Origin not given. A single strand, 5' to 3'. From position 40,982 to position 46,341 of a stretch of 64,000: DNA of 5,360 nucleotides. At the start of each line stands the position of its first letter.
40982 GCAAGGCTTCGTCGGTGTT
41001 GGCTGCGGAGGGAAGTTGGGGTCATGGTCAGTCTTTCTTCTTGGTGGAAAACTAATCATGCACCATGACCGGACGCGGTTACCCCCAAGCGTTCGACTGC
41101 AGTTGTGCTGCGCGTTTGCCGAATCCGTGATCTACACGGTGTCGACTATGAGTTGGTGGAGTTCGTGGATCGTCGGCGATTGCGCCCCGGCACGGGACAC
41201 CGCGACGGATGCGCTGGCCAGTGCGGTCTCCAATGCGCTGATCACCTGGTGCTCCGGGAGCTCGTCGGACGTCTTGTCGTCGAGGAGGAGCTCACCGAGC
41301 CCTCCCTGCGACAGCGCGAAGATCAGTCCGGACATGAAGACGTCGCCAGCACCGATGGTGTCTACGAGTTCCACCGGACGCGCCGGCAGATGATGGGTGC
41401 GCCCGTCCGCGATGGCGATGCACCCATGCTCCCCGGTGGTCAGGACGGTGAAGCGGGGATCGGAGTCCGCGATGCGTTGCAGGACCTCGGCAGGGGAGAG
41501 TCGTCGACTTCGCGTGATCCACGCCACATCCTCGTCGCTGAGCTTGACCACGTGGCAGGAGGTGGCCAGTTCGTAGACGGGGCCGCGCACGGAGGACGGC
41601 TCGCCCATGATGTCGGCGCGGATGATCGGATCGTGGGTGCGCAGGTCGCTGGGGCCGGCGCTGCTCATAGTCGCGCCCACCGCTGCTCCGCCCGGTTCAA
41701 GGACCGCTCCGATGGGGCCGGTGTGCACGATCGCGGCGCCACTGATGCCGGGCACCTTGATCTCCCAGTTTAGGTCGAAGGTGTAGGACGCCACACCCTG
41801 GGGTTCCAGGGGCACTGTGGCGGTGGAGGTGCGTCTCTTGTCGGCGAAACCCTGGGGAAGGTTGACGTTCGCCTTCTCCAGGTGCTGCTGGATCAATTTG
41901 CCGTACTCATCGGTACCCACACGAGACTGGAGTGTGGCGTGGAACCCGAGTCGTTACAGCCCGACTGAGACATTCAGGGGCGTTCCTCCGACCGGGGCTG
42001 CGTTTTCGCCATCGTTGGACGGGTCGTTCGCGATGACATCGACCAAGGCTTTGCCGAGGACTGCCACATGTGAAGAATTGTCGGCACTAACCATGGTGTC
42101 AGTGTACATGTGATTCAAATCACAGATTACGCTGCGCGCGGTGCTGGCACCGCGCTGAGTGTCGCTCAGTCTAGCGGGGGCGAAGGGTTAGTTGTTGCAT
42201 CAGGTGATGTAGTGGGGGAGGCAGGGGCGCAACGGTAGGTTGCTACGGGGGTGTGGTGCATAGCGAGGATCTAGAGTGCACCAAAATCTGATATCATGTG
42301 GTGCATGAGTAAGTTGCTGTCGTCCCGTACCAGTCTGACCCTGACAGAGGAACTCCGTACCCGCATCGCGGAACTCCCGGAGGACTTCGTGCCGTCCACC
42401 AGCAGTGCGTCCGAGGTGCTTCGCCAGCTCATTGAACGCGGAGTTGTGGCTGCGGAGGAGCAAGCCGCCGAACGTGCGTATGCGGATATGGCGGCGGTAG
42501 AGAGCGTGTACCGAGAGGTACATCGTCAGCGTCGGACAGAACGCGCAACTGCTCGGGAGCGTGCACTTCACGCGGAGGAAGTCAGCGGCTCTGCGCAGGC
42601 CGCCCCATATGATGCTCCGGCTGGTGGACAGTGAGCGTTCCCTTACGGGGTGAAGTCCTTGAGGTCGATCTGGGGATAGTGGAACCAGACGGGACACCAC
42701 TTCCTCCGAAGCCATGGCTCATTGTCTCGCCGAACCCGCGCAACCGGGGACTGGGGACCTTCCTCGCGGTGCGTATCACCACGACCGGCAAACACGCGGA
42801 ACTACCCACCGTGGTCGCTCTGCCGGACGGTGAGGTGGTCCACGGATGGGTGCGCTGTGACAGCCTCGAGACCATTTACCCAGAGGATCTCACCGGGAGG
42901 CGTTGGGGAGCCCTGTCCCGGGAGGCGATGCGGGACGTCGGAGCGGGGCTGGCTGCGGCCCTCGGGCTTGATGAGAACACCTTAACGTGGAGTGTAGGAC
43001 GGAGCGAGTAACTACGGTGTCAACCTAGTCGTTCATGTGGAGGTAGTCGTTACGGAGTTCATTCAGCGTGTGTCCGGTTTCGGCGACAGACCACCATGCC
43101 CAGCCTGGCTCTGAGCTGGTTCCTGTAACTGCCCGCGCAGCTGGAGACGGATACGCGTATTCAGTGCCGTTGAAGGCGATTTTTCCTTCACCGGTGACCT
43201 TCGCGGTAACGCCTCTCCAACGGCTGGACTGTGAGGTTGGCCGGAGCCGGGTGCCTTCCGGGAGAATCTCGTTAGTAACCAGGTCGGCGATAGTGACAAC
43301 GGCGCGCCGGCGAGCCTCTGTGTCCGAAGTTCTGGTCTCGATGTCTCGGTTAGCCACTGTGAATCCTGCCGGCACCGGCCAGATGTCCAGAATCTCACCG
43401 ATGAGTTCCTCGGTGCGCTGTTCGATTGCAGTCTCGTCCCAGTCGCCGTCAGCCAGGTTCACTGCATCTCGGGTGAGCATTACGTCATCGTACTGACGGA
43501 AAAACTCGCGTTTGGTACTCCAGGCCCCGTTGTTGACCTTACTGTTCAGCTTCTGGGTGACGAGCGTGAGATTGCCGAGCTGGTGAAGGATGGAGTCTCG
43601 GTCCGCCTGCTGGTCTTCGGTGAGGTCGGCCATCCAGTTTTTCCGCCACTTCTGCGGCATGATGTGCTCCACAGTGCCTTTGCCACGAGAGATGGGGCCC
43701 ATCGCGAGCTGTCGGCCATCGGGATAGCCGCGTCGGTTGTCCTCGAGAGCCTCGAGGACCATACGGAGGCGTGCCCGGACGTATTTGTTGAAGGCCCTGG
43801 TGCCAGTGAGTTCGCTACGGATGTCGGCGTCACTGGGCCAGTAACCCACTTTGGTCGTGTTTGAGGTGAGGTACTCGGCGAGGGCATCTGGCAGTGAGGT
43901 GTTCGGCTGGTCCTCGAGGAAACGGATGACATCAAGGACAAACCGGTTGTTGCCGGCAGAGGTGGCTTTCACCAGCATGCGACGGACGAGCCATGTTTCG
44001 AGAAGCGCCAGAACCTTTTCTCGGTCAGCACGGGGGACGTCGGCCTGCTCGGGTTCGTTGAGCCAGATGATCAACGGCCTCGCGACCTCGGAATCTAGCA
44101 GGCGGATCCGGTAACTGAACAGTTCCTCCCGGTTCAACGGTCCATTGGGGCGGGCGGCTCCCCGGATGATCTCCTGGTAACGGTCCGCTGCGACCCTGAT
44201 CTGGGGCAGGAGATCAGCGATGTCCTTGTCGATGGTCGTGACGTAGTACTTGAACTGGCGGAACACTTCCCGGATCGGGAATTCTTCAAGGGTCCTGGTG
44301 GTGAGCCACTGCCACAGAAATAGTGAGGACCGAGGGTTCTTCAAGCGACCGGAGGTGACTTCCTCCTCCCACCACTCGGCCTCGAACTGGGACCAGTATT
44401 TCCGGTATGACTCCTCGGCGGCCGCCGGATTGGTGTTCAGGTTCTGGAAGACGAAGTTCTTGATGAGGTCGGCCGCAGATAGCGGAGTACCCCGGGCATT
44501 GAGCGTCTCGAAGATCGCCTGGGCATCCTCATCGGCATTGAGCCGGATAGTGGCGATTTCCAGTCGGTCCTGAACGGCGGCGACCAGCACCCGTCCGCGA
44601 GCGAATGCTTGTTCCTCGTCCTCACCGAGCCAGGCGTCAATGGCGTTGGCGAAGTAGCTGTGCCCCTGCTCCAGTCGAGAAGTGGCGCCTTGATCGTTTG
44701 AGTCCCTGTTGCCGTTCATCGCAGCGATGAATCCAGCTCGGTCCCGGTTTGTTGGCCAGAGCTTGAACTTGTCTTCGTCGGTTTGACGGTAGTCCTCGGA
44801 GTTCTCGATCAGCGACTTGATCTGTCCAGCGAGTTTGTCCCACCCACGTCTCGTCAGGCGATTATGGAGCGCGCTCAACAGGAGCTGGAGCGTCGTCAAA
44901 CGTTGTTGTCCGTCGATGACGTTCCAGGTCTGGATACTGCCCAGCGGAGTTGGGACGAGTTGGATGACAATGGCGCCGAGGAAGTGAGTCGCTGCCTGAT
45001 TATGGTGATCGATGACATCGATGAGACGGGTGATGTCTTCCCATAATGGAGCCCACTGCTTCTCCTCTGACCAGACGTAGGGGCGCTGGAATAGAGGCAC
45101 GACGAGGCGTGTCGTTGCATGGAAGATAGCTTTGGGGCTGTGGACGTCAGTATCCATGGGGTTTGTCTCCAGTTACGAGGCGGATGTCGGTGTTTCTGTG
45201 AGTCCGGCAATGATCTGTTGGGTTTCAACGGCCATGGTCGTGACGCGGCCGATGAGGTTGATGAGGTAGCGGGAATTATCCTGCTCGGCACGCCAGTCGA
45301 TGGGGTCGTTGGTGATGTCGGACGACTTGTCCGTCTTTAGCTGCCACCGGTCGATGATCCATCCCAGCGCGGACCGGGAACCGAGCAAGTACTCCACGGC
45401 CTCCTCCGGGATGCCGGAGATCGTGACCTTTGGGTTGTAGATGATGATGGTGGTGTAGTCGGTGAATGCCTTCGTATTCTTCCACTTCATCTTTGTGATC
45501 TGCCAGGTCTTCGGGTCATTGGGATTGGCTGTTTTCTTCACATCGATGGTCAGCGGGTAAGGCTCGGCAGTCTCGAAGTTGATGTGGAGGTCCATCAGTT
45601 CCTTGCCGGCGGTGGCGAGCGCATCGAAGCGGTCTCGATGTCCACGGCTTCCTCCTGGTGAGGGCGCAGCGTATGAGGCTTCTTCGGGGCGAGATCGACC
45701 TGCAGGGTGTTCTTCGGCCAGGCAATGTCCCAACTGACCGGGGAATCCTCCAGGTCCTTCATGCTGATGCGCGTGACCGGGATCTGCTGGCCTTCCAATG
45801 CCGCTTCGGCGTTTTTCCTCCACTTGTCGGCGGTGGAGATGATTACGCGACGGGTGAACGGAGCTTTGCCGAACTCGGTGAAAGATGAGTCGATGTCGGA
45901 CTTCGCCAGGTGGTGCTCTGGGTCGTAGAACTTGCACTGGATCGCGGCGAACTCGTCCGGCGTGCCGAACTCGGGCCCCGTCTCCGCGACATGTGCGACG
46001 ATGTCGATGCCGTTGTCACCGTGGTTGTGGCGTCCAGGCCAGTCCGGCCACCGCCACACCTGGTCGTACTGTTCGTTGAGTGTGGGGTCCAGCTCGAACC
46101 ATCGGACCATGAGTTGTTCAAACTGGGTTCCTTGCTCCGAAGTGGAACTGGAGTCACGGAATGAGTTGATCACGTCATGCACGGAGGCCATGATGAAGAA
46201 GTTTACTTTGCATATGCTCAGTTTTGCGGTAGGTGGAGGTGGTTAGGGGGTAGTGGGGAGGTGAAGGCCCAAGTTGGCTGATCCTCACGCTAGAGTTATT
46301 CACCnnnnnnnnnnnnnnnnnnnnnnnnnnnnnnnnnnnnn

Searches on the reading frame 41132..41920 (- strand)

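Call 64: search_protein_families(library=pfam, proteins=[window:41132-41920:-], max_evalue=0.01)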
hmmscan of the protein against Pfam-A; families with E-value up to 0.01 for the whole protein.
window:41132-41920:- (262 aa): 1 family
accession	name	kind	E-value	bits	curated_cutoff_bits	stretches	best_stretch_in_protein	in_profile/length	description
PF00294.29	PfkB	-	8.3e-23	81.6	25.8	1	2-249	60-298/302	pfkB family carbohydrate kinase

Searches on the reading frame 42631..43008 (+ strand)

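Call 64: search_protein_families(library=pfam, proteins=[window:42631-43008:+], max_evalue=0.01)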
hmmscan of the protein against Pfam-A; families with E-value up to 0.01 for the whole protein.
window:42631-43008:+ (126 aa): 1 family
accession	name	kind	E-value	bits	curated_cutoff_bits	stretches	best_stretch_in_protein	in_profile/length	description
PF02452.23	PemK_toxin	-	4.9e-13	49.7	23.1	1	6-110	2-108/109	PemK-like, MazF-like toxin of type II toxin-antitoxin system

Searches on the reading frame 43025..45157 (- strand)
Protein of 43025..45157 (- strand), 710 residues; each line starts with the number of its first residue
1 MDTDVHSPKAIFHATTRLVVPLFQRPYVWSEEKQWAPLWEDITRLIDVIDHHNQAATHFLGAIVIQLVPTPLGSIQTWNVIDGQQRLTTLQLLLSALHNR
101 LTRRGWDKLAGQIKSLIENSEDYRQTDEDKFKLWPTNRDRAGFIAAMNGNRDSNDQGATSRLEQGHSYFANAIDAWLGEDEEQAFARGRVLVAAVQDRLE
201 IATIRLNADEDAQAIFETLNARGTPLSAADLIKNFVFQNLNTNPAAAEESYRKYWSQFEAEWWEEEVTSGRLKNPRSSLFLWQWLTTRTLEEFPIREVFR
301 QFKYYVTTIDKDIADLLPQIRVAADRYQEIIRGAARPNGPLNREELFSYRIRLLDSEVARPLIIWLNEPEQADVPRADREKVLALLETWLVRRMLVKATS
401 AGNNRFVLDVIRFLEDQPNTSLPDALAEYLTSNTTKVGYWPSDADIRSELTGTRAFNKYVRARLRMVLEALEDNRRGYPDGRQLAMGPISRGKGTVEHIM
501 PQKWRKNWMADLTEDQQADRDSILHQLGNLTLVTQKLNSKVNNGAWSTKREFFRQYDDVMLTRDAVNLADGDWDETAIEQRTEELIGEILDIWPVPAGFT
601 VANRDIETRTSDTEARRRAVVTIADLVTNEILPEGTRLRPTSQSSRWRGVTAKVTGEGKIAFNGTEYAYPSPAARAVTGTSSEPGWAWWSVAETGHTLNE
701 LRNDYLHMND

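Call 8: search_protein_families(library=pfam, proteins=[window:43025-45157:-], max_evalue=0.01)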
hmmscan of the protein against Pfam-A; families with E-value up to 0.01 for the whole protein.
window:43025-45157:- (710 aa): 3 families
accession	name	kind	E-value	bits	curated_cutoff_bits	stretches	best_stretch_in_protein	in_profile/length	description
PF03235.19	GmrSD_N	-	1.4e-37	130.2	33.2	1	12-237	5-199/199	GmrSD restriction endonuclease, N-terminal domain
PF07510.16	GmrSD_C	-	5.8e-26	91.5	23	1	440-586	1-136/138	GmrSD restriction endonucleases, C-terminal domain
PF18755.6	RAMA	-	3.2e-14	53.2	35.2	1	610-707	8-103/107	Restriction Enzyme Adenine Methylase Associated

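Call 9: search_protein_families(library=padloc, proteins=[window:43025-45157:-], max_evalue=0.001)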
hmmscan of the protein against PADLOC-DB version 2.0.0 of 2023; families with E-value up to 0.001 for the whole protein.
window:43025-45157:- (710 aa): 35 families (the best 25 are shown)
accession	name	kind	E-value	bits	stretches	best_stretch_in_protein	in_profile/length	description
PDLC02693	Orf5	-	1.3e-91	306.3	1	12-593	3-542/543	Orf5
PDLC04155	HEC-06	-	1.2e-65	220.1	1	10-595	14-560/562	-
PDLC03655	mREase_IV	-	1.1e-57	193.9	1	9-509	9-519/629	Type IV methyl-directed restriction enzyme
PDLC04157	HEC-06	-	1.5e-57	193.5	1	15-594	20-556/558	-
PDLC04154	HEC-06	-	3.5e-54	182.4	1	2-595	8-566/569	-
PDLC02700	Orf5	-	2.9e-49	166.3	1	15-593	9-555/555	Orf5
PDLC02687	Orf5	-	2.6e-45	153.2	1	8-575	8-540/543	Orf5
PDLC02695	Orf5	-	1.3e-41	140.7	1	6-592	8-600/601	Orf5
PDLC02702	Orf5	-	1.4e-39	134.4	1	17-594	2-542/543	Orf5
PDLC02701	Orf5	-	6.2e-33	112.1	2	9-333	11-337/596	Orf5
PDLC02691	Orf5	-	3.5e-30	103.1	1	15-593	18-579/579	Orf5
PDLC02792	SspE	-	7.4e-28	95.3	2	17-108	23-121/771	SspE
PDLC02786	SspE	-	2.8e-26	90.1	2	16-112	22-120/766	SspE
PDLC02692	Orf5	-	4.1e-25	86.5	1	16-245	6-222/558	Orf5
PDLC02686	Orf5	-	1.3e-24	84.6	2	11-261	13-260/566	Orf5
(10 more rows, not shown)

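Call 54: search_protein_families(library=padloc, alignment_id=A3, max_evalue=1e-8)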
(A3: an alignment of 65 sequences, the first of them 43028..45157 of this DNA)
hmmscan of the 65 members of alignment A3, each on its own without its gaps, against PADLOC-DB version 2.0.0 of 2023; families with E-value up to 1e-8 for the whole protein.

A. member 1, window:43028-45157:- (710 aa): 29 families (the best 25 are shown)
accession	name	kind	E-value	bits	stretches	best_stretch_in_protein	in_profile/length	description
PDLC02693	Orf5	-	1.3e-91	306.3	1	12-593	3-542/543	Orf5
PDLC04155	HEC-06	-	1.2e-65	220.1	1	10-595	14-560/562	-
PDLC03655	mREase_IV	-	1.1e-57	193.9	1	9-509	9-519/629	Type IV methyl-directed restriction enzyme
PDLC04157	HEC-06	-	1.5e-57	193.5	1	15-594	20-556/558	-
PDLC04154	HEC-06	-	3.5e-54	182.4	1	2-595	8-566/569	-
PDLC02700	Orf5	-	2.9e-49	166.3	1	15-593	9-555/555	Orf5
PDLC02687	Orf5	-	2.6e-45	153.2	1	8-575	8-540/543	Orf5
PDLC02695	Orf5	-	1.3e-41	140.7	1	6-592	8-600/601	Orf5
PDLC02702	Orf5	-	1.4e-39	134.4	1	17-594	2-542/543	Orf5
PDLC02701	Orf5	-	6.2e-33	112.1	1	9-333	11-337/596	Orf5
PDLC02691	Orf5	-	3.5e-30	103.1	1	15-593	18-579/579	Orf5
PDLC02792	SspE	-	7.4e-28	95.3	2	17-108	23-121/771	SspE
PDLC02786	SspE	-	2.8e-26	90.1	1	16-112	22-120/766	SspE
PDLC02692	Orf5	-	4.1e-25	86.5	1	16-245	6-222/558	Orf5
PDLC02686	Orf5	-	1.3e-24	84.6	1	11-261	13-260/566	Orf5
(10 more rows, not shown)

B. families by the number of members that match (of 65 scanned): 66 families (the first 25 are shown)
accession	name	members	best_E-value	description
PDLC03597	REase_MTase_IIG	5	0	Type IIG restriction enzyme-methyltransferase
PDLC03051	REase_MTase_I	4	0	Type I restriction enzyme-methyltransferase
PDLC03049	REase_I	4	7.2e-45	Type I restriction enzyme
PDLC02707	PbeA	4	6.9e-29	PbeA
PDLC02704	PbeA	4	3.8e-21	PbeA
PDLC02703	PbeA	4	1.5e-10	PbeA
PDLC03621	REase_MTase_IIG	3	3.8e-121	Type IIG restriction enzyme-methyltransferase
PDLC03610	REase_MTase_IIG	3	7.5e-40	Type IIG restriction enzyme-methyltransferase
PDLC03631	REase_MTase_IIG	3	9.6e-35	Type IIG restriction enzyme-methyltransferase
PDLC04134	mad2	3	3.9e-25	mads_2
PDLC04709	PDC-M55C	3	2.1e-22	-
PDLC04151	HEC-05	3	3.4e-20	-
PDLC02706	PbeA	3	6.5e-17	PbeA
PDLC04150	HEC-05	3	6.8e-15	-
PDLC03877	NsnA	3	6.4e-13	-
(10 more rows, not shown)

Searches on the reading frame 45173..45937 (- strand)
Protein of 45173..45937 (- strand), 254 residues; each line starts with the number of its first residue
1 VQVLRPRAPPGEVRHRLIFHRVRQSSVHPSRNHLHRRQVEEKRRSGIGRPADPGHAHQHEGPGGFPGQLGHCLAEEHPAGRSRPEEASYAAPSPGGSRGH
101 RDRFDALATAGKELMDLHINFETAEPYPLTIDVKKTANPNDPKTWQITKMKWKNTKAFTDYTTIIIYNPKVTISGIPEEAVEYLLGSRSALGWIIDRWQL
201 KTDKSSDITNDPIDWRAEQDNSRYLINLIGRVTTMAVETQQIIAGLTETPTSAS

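Call 8: search_protein_families(library=pfam, proteins=[window:45173-45937:-], max_evalue=0.01)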
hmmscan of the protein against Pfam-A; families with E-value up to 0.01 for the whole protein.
window:45173-45937:- (254 aa): 1 family
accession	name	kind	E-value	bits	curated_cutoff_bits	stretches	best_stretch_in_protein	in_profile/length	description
PF18135.7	Type_ISP_C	-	1.4e-26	93.8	25.9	1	102-228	227-342/342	Type ISP C-terminal specificity domain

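Call 9: search_protein_families(library=padloc, proteins=[window:45173-45937:-], max_evalue=0.001)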
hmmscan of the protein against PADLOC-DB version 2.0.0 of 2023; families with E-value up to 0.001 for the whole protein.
window:45173-45937:- (254 aa): 3 families
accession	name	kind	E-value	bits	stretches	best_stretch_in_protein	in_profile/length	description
PDLC03597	REase_MTase_IIG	-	4.7e-46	155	1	100-248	1486-1637/1646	Type IIG restriction enzyme-methyltransferase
PDLC03051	REase_MTase_I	-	1.8e-23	79.7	1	109-248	1460-1586/1591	Type I restriction enzyme-methyltransferase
PDLC03621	REase_MTase_IIG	-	1.1e-11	41.6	1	104-246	879-1012/1024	Type IIG restriction enzyme-methyltransferase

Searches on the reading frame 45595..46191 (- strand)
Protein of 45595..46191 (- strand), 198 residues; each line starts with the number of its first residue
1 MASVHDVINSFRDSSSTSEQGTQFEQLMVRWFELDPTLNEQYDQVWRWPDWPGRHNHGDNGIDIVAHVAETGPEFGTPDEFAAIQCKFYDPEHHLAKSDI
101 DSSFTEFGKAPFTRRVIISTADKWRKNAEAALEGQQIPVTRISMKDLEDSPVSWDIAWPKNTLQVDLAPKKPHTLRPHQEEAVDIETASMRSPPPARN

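Call 8: search_protein_families(library=pfam, proteins=[window:45595-46191:-], max_evalue=0.01)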
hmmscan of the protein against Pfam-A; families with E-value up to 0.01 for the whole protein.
window:45595-46191:- (198 aa): 2 families
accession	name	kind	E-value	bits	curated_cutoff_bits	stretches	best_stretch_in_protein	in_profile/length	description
PF13156.12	Mrr_cat_2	-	2.1e-39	134.8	22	1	34-162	2-125/127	Restriction endonuclease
PF04471.18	Mrr_cat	-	0.0048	17.4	21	1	56-147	30-111/115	Restriction endonuclease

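Call 9: search_protein_families(library=padloc, proteins=[window:45595-46191:-], max_evalue=0.001)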
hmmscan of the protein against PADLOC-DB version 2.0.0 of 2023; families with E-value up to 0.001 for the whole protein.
window:45595-46191:- (198 aa): 3 families
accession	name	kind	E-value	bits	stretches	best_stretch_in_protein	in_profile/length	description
PDLC03597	REase_MTase_IIG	-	5.1e-61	204.6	1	1-186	2-179/1646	Type IIG restriction enzyme-methyltransferase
PDLC03051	REase_MTase_I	-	6.4e-18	61.3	1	6-184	17-187/1591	Type I restriction enzyme-methyltransferase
PDLC03852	LmuA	-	5e-06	24.7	1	21-107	20-91/336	-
